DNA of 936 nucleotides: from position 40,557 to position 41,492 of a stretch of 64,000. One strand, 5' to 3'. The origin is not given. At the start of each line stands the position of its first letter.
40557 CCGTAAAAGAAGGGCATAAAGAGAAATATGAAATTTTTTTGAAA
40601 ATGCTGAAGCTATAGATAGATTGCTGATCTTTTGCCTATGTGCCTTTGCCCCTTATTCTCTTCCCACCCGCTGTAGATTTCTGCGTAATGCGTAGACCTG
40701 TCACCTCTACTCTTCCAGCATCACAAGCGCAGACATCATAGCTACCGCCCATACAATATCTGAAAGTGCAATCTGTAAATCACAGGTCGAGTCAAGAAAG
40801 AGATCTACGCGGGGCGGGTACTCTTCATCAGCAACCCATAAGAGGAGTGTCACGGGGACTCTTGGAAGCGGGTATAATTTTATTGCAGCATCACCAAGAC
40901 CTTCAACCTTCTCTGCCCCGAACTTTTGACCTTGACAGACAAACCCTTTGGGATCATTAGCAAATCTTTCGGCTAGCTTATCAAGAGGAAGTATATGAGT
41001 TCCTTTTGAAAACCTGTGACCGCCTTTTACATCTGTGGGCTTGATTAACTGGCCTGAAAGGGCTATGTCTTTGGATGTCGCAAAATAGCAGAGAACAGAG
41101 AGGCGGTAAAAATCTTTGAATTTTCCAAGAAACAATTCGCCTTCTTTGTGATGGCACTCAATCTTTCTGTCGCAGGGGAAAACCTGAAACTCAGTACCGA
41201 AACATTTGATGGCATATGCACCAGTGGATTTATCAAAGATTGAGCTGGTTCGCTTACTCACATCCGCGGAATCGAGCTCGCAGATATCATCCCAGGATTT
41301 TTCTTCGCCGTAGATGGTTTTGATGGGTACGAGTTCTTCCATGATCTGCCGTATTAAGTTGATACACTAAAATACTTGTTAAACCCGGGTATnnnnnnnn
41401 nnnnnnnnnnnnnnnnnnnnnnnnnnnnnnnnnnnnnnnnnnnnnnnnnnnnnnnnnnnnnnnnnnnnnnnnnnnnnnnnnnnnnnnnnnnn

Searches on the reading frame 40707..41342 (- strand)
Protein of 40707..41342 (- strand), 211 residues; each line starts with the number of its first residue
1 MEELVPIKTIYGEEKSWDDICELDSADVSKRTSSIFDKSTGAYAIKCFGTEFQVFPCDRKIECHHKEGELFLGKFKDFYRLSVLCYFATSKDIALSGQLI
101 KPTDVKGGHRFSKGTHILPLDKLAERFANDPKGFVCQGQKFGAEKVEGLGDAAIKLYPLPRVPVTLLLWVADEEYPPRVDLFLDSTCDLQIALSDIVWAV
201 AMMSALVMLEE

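Call 52: search_protein_families(library=pfam, proteins=[window:40707-41342:-], max_evalue=0.0001)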
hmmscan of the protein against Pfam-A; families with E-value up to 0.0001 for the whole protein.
window:40707-41342:- (211 aa): 1 family
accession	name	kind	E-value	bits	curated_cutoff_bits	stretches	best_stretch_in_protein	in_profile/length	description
PF12654.12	DUF3786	-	2e-28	99.5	27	1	25-203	2-173/176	Domain of unknown function (DUF3786)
